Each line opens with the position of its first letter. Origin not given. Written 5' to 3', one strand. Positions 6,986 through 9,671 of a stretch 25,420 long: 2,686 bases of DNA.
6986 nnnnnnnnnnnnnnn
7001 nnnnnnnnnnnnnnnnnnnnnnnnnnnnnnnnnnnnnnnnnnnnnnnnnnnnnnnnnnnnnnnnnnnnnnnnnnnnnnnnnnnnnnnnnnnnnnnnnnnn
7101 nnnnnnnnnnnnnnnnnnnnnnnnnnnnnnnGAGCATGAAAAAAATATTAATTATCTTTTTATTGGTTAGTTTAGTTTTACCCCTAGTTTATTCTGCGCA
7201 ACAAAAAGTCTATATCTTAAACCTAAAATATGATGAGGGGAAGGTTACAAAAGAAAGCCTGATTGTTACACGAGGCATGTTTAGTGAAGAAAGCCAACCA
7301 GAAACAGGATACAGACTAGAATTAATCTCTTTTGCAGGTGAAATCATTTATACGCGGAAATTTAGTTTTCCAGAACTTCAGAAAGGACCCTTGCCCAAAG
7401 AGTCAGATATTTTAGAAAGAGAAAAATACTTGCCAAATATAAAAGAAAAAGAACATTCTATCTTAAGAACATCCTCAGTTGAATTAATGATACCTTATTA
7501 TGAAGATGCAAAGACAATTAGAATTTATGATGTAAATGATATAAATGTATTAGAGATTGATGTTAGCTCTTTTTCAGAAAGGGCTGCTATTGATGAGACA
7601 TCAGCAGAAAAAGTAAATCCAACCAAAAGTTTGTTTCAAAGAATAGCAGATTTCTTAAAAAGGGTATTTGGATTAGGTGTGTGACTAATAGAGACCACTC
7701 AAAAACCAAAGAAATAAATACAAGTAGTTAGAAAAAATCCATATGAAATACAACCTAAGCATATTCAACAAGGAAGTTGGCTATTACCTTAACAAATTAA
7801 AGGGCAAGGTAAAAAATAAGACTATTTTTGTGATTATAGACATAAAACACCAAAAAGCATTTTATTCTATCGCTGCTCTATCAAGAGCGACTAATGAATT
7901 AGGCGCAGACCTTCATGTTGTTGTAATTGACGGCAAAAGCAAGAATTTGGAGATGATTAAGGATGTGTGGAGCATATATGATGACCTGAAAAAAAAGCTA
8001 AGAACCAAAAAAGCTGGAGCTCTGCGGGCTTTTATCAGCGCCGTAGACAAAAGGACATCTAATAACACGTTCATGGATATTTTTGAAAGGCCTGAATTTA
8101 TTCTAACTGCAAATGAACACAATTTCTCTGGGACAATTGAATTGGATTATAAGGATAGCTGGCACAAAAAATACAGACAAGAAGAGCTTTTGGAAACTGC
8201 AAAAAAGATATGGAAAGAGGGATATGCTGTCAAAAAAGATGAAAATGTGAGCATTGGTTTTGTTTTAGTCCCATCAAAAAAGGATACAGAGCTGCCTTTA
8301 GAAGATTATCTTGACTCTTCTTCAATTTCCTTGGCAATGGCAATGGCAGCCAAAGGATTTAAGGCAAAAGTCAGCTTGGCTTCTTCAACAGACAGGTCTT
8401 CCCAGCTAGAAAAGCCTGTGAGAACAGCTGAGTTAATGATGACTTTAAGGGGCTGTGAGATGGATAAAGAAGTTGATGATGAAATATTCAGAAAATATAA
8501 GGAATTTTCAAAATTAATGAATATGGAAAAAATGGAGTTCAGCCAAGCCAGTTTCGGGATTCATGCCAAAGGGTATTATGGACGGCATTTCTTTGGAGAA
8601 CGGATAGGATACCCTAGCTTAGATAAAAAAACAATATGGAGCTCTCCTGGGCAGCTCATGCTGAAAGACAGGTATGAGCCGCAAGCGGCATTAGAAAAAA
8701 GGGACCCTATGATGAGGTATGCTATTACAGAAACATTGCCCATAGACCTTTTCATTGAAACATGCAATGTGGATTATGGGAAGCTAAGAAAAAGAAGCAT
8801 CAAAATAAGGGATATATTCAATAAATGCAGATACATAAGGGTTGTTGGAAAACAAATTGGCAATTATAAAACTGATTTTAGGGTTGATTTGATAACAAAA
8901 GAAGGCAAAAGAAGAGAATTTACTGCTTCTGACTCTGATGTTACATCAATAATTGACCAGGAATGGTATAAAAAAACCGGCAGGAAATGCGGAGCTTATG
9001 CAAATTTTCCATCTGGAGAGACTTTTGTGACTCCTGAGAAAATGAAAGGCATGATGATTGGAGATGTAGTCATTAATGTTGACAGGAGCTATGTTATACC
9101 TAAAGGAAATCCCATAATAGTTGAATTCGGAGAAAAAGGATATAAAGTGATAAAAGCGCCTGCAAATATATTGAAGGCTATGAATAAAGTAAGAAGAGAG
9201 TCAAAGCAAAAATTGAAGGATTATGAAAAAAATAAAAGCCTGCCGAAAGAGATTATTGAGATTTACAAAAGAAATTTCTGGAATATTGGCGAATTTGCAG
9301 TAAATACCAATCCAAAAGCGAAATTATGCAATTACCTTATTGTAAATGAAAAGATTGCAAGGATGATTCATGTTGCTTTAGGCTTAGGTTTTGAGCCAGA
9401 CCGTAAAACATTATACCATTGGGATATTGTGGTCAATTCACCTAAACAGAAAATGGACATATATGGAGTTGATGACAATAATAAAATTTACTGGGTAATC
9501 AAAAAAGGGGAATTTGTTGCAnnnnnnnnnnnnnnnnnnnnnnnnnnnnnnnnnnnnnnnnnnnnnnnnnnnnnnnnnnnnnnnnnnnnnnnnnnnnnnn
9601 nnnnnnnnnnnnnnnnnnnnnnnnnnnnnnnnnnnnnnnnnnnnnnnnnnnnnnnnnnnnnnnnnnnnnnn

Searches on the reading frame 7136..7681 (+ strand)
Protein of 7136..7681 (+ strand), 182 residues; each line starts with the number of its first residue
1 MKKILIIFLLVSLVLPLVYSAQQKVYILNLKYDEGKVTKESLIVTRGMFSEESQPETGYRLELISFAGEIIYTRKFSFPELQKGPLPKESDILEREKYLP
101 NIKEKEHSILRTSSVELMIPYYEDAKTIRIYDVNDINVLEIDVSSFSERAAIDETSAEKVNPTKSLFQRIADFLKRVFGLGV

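Call 17: search_protein_families(library=pfam, max_evalue=0.001, proteins=[window:7136-7681:+])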
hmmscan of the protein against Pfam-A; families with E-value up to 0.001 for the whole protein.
window:7136-7681:+ (182 aa): 0 families

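Call 34: search_protein_families(library=ncbifam, max_evalue=0.01, proteins=[window:7136-7681:+])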
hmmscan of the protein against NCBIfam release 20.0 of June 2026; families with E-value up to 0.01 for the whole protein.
window:7136-7681:+ (182 aa): 0 families

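Call 59: find_homologous_proteins(query=A4, max_evalue=0.01)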
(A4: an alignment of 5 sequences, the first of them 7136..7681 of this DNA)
Query A4 (5 sequences) (182 aa, profile of the alignment): 10 proteins with E <= 0.01 among 3029 candidates.
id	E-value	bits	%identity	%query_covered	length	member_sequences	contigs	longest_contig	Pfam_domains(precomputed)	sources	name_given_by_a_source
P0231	1.3e-71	258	73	88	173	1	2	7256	-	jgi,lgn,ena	-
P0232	1.6e-64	235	68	92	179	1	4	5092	-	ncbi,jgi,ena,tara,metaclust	jgi:hypothetical protein|tara:strand:+ start:176 stop:715 length:540 start_codon:yes stop_codon:yes 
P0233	4.5e-55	204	65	98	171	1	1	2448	-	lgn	-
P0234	9.6e-53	197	64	89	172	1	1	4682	-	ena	-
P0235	3.1e-51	192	68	85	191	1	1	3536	-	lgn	-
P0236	1.2e-37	147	45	78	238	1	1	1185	-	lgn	-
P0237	1.5e-37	147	100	53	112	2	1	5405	-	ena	-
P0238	8.7e-31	125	63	59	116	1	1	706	-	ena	-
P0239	2.7e-26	110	39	74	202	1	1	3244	-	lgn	-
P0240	3.6e-19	87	30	87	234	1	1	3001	-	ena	-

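Call 63: search_solved_structures(query=A8, max_evalue=10, show_alignments=2)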
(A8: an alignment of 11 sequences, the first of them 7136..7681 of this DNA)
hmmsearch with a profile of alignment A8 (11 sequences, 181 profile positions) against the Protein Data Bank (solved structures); distinct sequences matched with E-value up to 10: 2.
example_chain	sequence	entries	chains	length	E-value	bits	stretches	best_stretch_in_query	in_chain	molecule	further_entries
8g2z_1M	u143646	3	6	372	0.16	14.9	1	119-148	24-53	Nucleoside diphosphate kinase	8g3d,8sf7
9rjb_E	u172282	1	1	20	5.2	10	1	2-20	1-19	Artificial Signal Peptide L11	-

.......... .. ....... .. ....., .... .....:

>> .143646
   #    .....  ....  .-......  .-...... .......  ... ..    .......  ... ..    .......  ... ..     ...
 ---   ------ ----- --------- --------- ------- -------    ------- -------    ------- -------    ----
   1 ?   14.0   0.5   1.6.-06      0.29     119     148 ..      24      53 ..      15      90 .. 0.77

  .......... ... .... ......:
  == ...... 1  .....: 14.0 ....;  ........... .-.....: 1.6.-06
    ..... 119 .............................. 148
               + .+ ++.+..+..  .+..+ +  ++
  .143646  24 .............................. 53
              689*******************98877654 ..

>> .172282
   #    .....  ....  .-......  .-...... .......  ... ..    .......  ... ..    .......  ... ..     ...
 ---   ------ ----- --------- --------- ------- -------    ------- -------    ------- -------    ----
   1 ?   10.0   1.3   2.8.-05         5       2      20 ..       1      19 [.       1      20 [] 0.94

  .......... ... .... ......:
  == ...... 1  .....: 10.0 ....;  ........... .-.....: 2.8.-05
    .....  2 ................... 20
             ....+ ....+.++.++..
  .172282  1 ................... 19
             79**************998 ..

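Call 64: search_protein_families(library=pfam, alignment_id=A8, max_evalue=10)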
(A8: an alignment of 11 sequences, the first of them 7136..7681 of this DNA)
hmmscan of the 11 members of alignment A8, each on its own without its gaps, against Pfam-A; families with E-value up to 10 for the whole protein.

A. member 1, window:7136-7681:+ (182 aa): 0 families

B. families by the number of members that match (of 11 scanned): 14 families
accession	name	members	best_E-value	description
PF11153.13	DUF2931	3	0.004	Protein of unknown function (DUF2931)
PF04385.20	FAINT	2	0.006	Domain of unknown function, DUF529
PF13860.13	FlgD_ig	1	0.012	FlgD Ig-like domain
PF19389.4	DUF5964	1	0.013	Family of unknown function (DUF5964)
PF10661.14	EssA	1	0.015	WXG100 protein secretion system (Wss), protein EssA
PF14283.11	CD1107-like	1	0.018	Mobile element protein CD1107-like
PF06716.16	MP_p6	1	0.022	Movement protein p6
PF18719.7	ArlS_N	1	0.025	ArlS sensor domain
PF08987.15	DUF1892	1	0.04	Protein of unknown function (DUF1892)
PF13800.11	Sigma_reg_N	1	0.11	Sigma factor regulator N-terminal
PF23906.1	DUF7248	1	0.15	Family of unknown function (DUF7248)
PF09472.15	MtrF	1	0.16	Tetrahydromethanopterin S-methyltransferase, F subunit (MtrF)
PF18975.6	DUF5711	1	0.21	Family of unknown function (DUF5711)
PF24073.1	DUF7365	1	0.4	Coiled-coil region of unknown function (DUF7365)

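Call 70: predict_structure(alignment_id=A8)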
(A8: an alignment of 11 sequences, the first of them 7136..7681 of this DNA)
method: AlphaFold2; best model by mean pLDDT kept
length: 182 residues; sequences in the alignment: 11
mean_pLDDT: 75.3   pTM: 0.58
mean pLDDT of the five models: 75.3, 75.0, 74.9, 74.5, 73.1
residues with pLDDT >= 90: 70; 70-90: 36; 50-70: 51; < 50: 25
segments of 3 or more residues with pLDDT < 50: 99-101, 104-109, 155-165, 180-182
pLDDT, mean of each block of 10 residues (from residue 1): 75 61 88 91 90 89 97 91 54 52 47 88 96 96 84 49 50 64 45
secondary structure, 60 per line:
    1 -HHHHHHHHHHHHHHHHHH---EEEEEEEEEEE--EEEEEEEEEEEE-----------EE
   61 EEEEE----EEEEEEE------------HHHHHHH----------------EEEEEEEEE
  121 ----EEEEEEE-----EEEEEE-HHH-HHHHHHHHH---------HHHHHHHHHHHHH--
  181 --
elements in order: H2-19 E23-33 E36-47 E59-65 E70-76 H89-95 E112-120 E125-131 E137-142 H148-156 H166-178

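Call 73: fold_search(model_id=the predicted structure, library=pdb)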
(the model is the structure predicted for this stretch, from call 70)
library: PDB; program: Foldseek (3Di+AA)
matches with E <= 10: 590; with E <= 0.001: 0
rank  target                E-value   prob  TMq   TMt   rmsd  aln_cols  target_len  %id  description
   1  9qdi_G                3.4e-02  0.96  0.33  0.17   9.0       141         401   13  Crystal structure of BF3526 peptidase from Bacteroides fragilis in complex with a peptide (released 2025-07-16)
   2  4df9_A                6.2e-02  0.91  0.32  0.16   9.1       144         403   13  Crystal structure of a putative peptidase (BF3526) from Bacteroides fragilis NCTC 9343 at 2.17 A resolution (released 2012-02-15)
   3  9qdi_E                6.9e-02  0.96  0.35  0.18   8.8       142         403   15  Crystal structure of BF3526 peptidase from Bacteroides fragilis in complex with a peptide (released 2025-07-16)
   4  4df9_D                6.9e-02  0.84  0.31  0.16   9.2       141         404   12  Crystal structure of a putative peptidase (BF3526) from Bacteroides fragilis NCTC 9343 at 2.17 A resolution (released 2012-02-15)
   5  4df9_F                7.3e-02  0.84  0.32  0.17   9.3       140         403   16  Crystal structure of a putative peptidase (BF3526) from Bacteroides fragilis NCTC 9343 at 2.17 A resolution (released 2012-02-15)
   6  4df9_C                9.2e-02  0.85  0.33  0.17   9.2       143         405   13  Crystal structure of a putative peptidase (BF3526) from Bacteroides fragilis NCTC 9343 at 2.17 A resolution (released 2012-02-15)
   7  9qdi_B                9.7e-02  0.85  0.32  0.16   9.0       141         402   16  Crystal structure of BF3526 peptidase from Bacteroides fragilis in complex with a peptide (released 2025-07-16)
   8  4df9_E                1.1e-01  0.85  0.33  0.17   7.9       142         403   15  Crystal structure of a putative peptidase (BF3526) from Bacteroides fragilis NCTC 9343 at 2.17 A resolution (released 2012-02-15)
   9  9qdi_D                1.4e-01  0.90  0.34  0.17   8.6       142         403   15  Crystal structure of BF3526 peptidase from Bacteroides fragilis in complex with a peptide (released 2025-07-16)
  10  7b5i_AB               2.2e-01  0.18  0.22  0.12  18.2       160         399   11  Cryo-EM structure of the contractile injection system cap complex from Anabaena PCC7120 (released 2022-02-23)
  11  9q1n_A                3.0e-01  0.13  0.15  0.14  16.0       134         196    8  Crystal structure of human TEAD2-Yap binding domain covalently bound to an allosteric regulator (released 2025-09-03)
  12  7t2j_A                3.0e-01  0.10  0.14  0.13  17.0       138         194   10  Crystal Structure of TEAD2 in a covalent complex with TED-642 (released 2023-06-14)
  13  7tyu_B                3.7e-01  0.13  0.15  0.14  16.6       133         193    8  TEAD2 bound to Compound 2 (released 2023-05-03)
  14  5ggj_B                4.1e-01  0.10  0.14  0.16  17.1       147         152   12  Crystal structure of N-terminal domain of human protein O-mannose beta-1,2-N-acetylglucosaminyltransferase in complex  (released 2016-08-10)
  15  7cmm_C                4.4e-01  0.14  0.15  0.14  11.8       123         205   12  Crystal structure of TEAD1-YBD in complex with K-975 (released 2021-02-03)
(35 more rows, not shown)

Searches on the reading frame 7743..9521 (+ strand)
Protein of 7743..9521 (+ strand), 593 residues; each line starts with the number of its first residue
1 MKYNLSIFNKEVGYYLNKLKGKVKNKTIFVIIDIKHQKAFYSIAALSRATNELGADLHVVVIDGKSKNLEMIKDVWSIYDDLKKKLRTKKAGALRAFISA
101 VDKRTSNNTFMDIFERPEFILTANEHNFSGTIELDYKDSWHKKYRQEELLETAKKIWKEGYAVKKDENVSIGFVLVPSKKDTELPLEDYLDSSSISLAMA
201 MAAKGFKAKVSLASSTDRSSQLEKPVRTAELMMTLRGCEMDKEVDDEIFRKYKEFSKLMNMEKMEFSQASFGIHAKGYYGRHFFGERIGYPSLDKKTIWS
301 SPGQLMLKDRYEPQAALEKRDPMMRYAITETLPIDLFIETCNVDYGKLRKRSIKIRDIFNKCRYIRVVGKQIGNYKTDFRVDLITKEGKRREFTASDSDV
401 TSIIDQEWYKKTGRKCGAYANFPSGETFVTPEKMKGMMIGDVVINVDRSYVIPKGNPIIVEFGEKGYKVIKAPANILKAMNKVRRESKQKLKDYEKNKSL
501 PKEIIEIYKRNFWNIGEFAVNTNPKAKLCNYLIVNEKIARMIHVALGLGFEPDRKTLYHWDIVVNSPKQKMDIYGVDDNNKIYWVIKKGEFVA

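Call 17: search_protein_families(library=pfam, max_evalue=0.001, proteins=[window:7743-9521:+])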
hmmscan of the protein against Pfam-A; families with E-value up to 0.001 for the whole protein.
window:7743-9521:+ (593 aa): 0 families

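Call 34: search_protein_families(library=ncbifam, max_evalue=0.01, proteins=[window:7743-9521:+])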
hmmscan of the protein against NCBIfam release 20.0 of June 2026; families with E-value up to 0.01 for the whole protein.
window:7743-9521:+ (593 aa): 0 families

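Call 35: search_solved_structures(query=window:7743-9521:+, max_evalue=1)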
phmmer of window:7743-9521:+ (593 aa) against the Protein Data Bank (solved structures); distinct sequences matched with E-value up to 1: 3.
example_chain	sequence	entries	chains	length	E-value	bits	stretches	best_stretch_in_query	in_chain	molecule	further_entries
6edx_A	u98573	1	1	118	0.39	12.5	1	248-285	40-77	Serine/threonine-protein kinase Sgk3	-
1xtn_A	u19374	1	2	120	0.4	12.4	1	248-285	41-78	Serine/threonine-protein kinase Sgk3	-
1xte_A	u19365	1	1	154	0.65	11.7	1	248-285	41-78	Serine/threonine-protein kinase Sgk3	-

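Call 90: search_protein_families(library=pfam, max_evalue=10, proteins=[window:7743-9521:+])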
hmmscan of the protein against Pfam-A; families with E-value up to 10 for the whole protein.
window:7743-9521:+ (593 aa): 1 family
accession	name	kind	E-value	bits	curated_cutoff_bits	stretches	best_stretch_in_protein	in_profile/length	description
PF02073.20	Peptidase_M29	-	0.0068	15.7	27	2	557-591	374-406/406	Thermophilic metalloprotease (M29)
